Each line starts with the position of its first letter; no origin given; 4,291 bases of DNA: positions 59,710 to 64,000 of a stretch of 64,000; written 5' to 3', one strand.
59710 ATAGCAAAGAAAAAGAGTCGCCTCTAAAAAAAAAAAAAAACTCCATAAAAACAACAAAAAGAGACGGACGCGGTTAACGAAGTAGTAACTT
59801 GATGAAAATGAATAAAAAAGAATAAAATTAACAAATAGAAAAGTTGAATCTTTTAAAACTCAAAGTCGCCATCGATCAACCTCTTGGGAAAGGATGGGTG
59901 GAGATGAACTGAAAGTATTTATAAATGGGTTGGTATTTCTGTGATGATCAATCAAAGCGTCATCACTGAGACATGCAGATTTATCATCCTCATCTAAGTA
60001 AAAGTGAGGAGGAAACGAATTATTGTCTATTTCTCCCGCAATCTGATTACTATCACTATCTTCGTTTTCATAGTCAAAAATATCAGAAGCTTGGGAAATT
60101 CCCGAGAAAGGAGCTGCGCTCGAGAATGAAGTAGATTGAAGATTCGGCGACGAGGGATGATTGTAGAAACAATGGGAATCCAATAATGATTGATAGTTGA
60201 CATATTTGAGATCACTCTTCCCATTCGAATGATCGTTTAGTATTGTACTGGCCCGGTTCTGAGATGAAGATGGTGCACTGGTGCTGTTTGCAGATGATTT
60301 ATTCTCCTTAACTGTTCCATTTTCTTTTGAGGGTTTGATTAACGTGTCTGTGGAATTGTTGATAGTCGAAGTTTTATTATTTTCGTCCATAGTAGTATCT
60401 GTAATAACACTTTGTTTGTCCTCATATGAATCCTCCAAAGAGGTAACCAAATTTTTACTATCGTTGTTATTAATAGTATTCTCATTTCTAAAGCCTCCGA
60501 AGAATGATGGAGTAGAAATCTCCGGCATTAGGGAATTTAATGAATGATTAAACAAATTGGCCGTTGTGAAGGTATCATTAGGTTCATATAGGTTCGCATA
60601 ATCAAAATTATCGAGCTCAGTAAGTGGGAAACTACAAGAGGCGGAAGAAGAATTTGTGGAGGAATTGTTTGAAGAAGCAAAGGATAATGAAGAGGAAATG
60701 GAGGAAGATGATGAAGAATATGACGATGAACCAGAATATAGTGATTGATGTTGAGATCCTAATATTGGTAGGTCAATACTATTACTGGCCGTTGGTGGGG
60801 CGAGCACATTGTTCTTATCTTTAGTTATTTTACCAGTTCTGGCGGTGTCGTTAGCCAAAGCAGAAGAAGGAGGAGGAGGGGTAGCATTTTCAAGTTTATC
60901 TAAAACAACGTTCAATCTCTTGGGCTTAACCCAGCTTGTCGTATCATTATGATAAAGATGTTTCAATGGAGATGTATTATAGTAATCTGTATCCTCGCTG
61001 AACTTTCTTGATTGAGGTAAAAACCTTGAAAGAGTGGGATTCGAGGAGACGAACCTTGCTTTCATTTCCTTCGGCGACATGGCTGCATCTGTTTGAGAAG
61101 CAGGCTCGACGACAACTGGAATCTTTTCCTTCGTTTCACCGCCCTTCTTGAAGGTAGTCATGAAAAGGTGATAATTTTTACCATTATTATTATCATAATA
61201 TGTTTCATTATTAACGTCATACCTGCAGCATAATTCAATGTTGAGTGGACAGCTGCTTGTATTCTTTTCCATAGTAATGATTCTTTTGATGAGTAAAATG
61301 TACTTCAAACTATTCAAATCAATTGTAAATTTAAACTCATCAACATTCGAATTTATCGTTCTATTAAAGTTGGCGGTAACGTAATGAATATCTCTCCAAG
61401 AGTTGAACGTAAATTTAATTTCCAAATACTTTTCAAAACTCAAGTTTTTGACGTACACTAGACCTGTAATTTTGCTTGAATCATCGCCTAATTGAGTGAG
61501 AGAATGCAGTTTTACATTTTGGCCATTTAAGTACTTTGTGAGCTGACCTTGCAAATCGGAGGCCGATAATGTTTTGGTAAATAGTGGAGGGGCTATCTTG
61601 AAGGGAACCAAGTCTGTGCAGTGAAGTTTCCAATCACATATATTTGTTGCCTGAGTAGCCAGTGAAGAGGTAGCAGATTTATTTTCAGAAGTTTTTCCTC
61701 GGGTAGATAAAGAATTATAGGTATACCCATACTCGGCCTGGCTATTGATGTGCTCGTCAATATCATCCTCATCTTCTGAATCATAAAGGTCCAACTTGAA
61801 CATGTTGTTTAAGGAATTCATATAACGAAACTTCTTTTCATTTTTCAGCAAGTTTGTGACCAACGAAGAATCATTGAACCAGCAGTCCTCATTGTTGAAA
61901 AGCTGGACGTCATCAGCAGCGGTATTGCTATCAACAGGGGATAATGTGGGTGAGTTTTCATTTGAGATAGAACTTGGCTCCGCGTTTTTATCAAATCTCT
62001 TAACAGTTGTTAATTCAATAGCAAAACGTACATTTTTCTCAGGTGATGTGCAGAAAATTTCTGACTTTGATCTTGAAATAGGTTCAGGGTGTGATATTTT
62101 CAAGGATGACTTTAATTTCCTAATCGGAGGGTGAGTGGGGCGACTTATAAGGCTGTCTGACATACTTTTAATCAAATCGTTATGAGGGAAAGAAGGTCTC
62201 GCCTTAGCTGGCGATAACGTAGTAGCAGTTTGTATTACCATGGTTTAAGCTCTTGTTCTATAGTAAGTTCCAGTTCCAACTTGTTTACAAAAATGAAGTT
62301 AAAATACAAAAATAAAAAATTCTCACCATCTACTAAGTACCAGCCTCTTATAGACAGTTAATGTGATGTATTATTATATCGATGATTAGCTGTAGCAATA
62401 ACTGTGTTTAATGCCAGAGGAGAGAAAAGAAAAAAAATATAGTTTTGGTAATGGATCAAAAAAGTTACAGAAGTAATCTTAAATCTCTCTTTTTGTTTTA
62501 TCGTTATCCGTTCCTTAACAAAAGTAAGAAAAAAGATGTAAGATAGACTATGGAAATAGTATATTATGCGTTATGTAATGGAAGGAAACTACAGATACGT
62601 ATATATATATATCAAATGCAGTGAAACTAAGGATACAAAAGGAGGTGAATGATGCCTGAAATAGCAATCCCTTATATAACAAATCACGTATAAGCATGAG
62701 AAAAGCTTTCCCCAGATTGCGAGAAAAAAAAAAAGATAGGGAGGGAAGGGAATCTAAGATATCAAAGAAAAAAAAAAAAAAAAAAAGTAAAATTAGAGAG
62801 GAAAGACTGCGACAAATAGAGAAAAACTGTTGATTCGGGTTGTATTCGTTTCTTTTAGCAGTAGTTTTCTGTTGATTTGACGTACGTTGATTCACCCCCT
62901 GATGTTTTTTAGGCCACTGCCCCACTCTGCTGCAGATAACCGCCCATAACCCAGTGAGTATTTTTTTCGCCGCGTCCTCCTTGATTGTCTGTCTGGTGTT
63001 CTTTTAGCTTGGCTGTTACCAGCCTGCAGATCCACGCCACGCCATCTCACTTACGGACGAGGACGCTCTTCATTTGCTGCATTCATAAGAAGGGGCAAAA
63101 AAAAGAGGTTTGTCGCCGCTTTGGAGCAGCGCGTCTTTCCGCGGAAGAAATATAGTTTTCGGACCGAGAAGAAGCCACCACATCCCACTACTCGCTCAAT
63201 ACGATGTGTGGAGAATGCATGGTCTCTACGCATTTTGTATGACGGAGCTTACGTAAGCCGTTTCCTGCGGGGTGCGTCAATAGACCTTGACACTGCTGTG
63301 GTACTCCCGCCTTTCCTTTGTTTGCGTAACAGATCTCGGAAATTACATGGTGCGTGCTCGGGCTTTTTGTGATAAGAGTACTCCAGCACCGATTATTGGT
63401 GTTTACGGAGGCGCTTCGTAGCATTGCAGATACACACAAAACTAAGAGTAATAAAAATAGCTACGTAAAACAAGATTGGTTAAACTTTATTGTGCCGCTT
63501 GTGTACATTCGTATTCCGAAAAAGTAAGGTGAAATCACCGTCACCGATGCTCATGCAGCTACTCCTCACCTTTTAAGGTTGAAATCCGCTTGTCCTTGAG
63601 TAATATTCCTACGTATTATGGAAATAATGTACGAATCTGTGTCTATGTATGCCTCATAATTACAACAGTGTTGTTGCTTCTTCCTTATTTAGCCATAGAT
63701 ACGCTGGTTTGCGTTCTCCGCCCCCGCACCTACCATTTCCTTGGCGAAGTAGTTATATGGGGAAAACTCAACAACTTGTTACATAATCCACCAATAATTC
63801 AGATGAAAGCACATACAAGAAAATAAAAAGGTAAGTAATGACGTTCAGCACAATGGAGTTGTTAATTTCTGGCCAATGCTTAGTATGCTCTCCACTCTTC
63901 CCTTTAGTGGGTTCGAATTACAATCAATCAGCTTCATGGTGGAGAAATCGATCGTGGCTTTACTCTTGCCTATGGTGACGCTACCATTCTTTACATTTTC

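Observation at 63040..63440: Orphan perfect PDRE inside an unannotated GC-rich island upstream of GAC1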

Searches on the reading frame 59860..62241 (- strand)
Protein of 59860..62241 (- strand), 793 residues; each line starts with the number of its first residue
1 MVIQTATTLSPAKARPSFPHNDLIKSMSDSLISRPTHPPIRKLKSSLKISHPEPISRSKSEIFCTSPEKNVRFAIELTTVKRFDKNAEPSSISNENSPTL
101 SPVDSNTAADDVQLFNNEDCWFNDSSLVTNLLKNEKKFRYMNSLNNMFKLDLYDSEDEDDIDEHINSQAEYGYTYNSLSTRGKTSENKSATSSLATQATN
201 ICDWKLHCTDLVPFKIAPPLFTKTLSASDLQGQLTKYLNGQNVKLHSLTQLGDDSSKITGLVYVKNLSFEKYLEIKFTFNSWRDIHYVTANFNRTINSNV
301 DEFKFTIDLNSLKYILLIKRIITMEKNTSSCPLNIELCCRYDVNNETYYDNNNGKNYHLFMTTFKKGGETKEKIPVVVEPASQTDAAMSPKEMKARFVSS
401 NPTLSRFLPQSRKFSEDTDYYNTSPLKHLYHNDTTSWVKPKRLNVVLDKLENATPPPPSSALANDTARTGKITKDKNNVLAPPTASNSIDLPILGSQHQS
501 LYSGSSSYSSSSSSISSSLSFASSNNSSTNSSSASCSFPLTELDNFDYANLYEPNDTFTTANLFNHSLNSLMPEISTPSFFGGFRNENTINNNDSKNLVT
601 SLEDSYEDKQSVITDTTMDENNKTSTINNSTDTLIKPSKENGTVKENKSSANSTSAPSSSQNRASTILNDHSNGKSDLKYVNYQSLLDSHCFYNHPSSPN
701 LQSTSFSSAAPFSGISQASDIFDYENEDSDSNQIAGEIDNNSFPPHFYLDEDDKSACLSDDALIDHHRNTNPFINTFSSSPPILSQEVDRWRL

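Call 18: find_homologous_proteins(query=window:59860-62241:-, max_evalue=1e-30)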
Query window:59860-62241:- (793 aa): 76 proteins with E <= 1e-30 among 8000 candidates.
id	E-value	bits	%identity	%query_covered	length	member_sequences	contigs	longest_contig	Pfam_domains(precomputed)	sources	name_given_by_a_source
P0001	0.0e+0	1708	98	100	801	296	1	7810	PF03370.19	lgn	-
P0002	0.0e+0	1497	87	100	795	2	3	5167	PF03370.19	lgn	-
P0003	0.0e+0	1281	78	97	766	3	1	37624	PF03370.19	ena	-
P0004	0.0e+0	1272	72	100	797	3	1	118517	PF03370.19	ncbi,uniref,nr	ncbi:Gac1p [Saccharomyces cerevisiae x Saccharomyces kudriavzevii VIN7]|uniref:Gac1p n=1 Tax=Sacchar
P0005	0.0e+0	1207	69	100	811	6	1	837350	PF03370.19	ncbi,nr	ncbi:hypothetical protein SEUBUCD646_0H02200 [Saccharomyces eubayanus]|nr:hypothetical protein SEUBU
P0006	0.0e+0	1191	68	100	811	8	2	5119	PF03370.19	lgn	-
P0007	8.9e-281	952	97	58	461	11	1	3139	-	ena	-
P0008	3.6e-93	332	41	54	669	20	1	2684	PF03370.19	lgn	-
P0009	1.5e-90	323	42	48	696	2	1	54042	PF03370.19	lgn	-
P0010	2.5e-88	316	42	50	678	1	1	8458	PF03370.19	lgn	-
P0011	8.0e-88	314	43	48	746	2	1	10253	PF03370.19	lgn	-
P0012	9.6e-88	314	43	49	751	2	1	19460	PF03370.19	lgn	-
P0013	2.0e-87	313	40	52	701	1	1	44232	PF03370.19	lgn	-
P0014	7.8e-87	311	42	54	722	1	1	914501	PF03370.19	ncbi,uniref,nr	ncbi:hypothetical protein HG536_0H04120 [Torulaspora globosa]|uniref:CBM21 domain-containing protein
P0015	8.1e-87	311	43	52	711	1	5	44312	PF03370.19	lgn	-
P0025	2.2e-72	263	36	55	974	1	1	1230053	PF03370.19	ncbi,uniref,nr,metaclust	ncbi:protein phosphatase regulator GAC1 NDAI_0D02740 [Naumovozyma dairenensis CBS 421]|uniref:CBM21 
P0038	6.3e-58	215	37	48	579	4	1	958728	PF03370.19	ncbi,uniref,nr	ncbi:hypothetical protein NCAS_0D02530 [Naumovozyma castellii]|uniref:CBM21 domain-containing protei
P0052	1.1e-49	188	37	48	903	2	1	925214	PF03370.19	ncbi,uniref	ncbi:protein phosphatase regulator GAC1 [Nakaseomyces bracarensis]|uniref:protein phosphatase regula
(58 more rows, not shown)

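Call 19: find_encoding_contigs(protein=P0002, flank=4000, max_places=3)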
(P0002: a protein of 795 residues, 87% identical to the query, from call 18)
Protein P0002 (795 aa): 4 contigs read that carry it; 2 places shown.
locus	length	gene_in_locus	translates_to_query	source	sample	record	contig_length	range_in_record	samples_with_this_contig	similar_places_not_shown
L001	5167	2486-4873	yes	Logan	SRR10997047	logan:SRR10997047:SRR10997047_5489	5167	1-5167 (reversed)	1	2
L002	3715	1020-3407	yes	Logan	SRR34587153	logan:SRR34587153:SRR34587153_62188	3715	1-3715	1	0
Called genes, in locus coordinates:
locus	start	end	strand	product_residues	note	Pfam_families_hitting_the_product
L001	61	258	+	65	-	-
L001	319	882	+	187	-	PF11718:CPSF73-100_C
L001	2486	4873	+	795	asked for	PF03370:CBM_21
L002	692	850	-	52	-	-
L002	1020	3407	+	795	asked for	PF03370:CBM_21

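Call 20: find_encoding_contigs(protein=P0003, flank=4000, max_places=2)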
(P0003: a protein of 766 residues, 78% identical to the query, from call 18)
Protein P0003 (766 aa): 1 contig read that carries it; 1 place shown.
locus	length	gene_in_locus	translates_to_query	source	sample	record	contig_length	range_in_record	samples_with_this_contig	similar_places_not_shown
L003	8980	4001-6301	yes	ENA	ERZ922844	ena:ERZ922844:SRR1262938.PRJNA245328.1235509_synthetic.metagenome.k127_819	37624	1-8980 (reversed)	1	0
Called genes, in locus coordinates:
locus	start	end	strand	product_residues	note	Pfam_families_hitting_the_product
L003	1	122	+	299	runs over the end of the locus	PF00378:ECH_1, PF16113:ECH_2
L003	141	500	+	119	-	-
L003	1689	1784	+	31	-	-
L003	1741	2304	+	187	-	PF11718:CPSF73-100_C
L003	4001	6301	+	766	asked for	PF03370:CBM_21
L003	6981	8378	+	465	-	-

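Call 21: find_encoding_contigs(protein=P0004, flank=4000, max_places=2)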
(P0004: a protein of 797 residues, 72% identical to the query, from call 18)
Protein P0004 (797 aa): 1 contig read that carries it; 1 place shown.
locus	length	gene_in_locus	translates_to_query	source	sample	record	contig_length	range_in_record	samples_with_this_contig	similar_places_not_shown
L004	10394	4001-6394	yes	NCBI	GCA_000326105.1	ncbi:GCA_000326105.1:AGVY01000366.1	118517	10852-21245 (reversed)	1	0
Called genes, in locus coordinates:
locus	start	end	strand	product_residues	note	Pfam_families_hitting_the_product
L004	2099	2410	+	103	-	PF11718:CPSF73-100_C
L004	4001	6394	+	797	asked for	PF03370:CBM_21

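Call 22: find_encoding_contigs(protein=P0005, flank=4000, max_places=2)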
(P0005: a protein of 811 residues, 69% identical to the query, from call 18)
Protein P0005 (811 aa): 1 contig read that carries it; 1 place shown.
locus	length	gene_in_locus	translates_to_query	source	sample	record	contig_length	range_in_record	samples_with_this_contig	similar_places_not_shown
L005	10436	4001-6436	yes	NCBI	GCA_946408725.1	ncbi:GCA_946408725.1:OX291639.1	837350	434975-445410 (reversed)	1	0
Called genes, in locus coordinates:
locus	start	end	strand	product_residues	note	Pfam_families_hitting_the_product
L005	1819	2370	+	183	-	PF11718:CPSF73-100_C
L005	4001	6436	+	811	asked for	PF03370:CBM_21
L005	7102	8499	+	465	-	-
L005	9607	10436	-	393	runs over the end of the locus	PF00762:Ferrochelatase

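Call 26: find_encoding_contigs(protein=P0006, flank=4000, max_places=3)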
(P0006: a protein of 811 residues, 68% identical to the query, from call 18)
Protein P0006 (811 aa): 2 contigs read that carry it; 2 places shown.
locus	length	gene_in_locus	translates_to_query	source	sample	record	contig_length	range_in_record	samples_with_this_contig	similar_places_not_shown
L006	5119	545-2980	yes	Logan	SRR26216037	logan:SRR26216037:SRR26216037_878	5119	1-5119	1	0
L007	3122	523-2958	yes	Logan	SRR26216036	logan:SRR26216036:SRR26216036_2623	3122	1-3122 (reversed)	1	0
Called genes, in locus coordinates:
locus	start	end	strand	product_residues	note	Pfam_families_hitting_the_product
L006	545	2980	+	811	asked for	PF03370:CBM_21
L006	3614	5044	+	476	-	-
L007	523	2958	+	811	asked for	PF03370:CBM_21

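Call 27: list_cluster_members(proteins=[P0002, P0003, P0006])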
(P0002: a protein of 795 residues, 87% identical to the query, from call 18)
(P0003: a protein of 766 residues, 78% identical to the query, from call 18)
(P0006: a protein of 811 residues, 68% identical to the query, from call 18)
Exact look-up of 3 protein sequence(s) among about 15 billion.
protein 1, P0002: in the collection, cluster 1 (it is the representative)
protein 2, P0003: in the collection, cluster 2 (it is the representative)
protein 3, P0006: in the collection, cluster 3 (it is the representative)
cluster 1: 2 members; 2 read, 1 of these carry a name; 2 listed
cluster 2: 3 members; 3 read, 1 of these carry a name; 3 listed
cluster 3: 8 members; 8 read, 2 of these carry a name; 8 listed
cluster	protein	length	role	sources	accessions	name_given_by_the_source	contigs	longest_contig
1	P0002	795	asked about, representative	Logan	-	-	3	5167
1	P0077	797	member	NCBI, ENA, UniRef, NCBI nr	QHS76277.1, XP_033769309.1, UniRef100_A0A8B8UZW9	protein phosphatase regulator GAC1 [Saccharomyces paradoxus] | Protein phosphatase regulator GAC1 n=1 Tax=Saccharomyces paradoxus TaxID=27291 ... | Gac1 [Saccharomyces paradoxus]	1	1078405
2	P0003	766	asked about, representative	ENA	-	-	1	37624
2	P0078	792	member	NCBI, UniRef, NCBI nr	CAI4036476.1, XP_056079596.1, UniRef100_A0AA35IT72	hypothetical protein SMKI_15G3230 [Saccharomyces mikatae IFO 1815] | CBM21 domain-containing protein n=1 Tax=Saccharomyces mikatae IFO 1815 TaxID=226126 ... | uncharacterized protein SMKI_15G3230 [Saccharomyces mikatae IFO 1815]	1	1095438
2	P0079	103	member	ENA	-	-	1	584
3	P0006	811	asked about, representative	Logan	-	-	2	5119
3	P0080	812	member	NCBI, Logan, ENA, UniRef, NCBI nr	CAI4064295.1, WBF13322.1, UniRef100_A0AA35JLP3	hypothetical protein N7582_002668 [Saccharomyces uvarum] | CBM21 domain-containing protein n=1 Tax=Saccharomyces uvarum TaxID=230603 ...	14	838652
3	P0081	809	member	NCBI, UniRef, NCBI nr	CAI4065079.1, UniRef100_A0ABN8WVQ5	hypothetical protein SUVZ_08G2120 [Saccharomyces uvarum] | CBM21 domain-containing protein n=1 Tax=Saccharomyces uvarum TaxID=230603 ...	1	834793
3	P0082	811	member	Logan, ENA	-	-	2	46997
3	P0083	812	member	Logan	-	-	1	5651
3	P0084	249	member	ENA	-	-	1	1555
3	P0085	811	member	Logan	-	-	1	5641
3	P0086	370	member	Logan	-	-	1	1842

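Call 28: find_encoding_contigs(protein=P0080, flank=4000, max_places=2)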
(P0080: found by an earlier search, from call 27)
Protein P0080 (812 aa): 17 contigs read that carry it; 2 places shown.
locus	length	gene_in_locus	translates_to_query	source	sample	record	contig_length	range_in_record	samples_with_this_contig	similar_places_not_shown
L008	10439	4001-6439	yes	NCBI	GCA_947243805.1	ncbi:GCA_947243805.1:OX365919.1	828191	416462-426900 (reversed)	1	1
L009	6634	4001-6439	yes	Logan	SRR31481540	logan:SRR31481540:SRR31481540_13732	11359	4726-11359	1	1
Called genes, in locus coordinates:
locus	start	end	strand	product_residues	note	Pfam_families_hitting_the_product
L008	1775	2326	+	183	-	PF11718:CPSF73-100_C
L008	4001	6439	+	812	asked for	PF03370:CBM_21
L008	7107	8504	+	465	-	-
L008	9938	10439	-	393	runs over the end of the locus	PF00762:Ferrochelatase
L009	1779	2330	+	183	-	PF11718:CPSF73-100_C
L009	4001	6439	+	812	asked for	PF03370:CBM_21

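Call 29: find_encoding_contigs(protein=P0077, flank=4000, max_places=1)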
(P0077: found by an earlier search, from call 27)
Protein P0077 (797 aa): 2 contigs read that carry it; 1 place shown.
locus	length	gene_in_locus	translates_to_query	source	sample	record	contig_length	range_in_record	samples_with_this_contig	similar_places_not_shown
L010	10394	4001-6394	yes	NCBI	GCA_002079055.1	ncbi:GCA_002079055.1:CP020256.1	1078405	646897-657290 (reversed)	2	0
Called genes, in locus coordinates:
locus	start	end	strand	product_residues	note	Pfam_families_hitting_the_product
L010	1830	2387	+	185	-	PF11718:CPSF73-100_C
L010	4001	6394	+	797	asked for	PF03370:CBM_21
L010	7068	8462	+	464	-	-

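Call 30: find_encoding_contigs(protein=window:59860-62241:-, flank=5000, max_places=1)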
Protein window:59860-62241:- (793 aa): 24 contigs read that carry it; 1 place shown.
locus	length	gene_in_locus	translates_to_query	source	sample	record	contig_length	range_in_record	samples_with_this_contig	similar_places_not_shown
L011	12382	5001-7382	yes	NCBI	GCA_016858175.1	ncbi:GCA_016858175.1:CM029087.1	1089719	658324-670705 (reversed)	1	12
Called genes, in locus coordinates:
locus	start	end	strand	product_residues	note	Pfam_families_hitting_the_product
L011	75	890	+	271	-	PF00378:ECH_1, PF16113:ECH_2 (weak)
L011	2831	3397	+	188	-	PF11718:CPSF73-100_C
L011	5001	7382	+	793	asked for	PF03370:CBM_21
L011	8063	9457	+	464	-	-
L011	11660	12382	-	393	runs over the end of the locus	PF00762:Ferrochelatase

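Call 31: find_encoding_contigs(protein=P0078, flank=4000, max_places=1)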
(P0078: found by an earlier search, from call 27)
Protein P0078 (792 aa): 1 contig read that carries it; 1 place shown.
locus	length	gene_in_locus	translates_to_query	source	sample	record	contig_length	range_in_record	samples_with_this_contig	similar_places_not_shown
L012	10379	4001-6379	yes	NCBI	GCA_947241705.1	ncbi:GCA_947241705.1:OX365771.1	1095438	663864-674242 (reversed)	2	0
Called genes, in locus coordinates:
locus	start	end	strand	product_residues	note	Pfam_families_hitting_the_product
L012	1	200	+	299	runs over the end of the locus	PF00378:ECH_1, PF16113:ECH_2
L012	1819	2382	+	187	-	PF11718:CPSF73-100_C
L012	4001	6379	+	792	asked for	PF03370:CBM_21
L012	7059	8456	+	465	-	-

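Call 54: find_encoding_contigs(protein=P0052, flank=3000, max_places=1)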
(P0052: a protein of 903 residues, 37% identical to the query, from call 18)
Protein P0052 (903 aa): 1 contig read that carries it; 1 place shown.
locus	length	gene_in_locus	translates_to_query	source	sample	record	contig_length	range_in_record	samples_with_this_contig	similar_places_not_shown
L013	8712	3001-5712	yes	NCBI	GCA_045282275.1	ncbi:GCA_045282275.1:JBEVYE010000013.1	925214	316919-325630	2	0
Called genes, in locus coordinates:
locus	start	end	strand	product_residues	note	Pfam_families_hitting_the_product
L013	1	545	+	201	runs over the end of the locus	PF11718:CPSF73-100_C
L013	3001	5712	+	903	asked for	PF03370:CBM_21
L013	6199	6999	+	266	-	-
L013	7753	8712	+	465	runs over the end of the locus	PF00285:Citrate_synt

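Call 55: find_encoding_contigs(protein=P0025, flank=3000, max_places=1)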
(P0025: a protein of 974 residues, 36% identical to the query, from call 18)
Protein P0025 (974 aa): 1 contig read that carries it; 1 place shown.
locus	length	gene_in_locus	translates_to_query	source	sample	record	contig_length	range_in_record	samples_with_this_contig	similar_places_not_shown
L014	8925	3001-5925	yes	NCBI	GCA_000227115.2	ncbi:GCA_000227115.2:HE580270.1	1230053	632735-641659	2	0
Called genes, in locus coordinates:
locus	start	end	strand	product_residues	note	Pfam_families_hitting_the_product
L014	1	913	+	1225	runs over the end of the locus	PF00172:Zn_clus (weak), PF04082:Fungal_trans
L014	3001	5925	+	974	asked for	PF03370:CBM_21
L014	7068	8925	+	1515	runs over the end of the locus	PF00069:Pkinase, PF07714:PK_Tyr_Ser-Thr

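Call 56: find_encoding_contigs(protein=P0038, flank=3000, max_places=1)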
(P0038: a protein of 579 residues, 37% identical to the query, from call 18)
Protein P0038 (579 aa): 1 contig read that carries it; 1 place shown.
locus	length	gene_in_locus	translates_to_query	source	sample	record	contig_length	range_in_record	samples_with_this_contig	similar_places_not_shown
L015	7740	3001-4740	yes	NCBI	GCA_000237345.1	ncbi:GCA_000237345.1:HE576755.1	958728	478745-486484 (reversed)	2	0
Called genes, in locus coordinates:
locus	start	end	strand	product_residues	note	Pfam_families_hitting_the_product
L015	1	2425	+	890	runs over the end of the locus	PF00172:Zn_clus, PF04082:Fungal_trans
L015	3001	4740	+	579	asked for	PF03370:CBM_21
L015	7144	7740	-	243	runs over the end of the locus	PF00096:zf-C2H2 (faint), PF13465:zf-H2C2_2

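Call 64: search_protein_families(library=pfam, proteins=[window:59860-62241:-])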
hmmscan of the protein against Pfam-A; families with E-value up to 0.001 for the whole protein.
window:59860-62241:- (793 aa): 1 family
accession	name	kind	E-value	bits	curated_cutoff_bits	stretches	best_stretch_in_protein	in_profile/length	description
PF03370.18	CBM_21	-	2.5e-28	99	28.9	1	238-359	2-112/113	Carbohydrate/starch-binding module (family 21)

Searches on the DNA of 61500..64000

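Call 7: search_rna_families(source=window, start=61500, end=64000, threshold=evalue, max_evalue=1)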
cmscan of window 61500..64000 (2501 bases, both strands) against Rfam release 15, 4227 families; matches with E-value up to 1: 0.
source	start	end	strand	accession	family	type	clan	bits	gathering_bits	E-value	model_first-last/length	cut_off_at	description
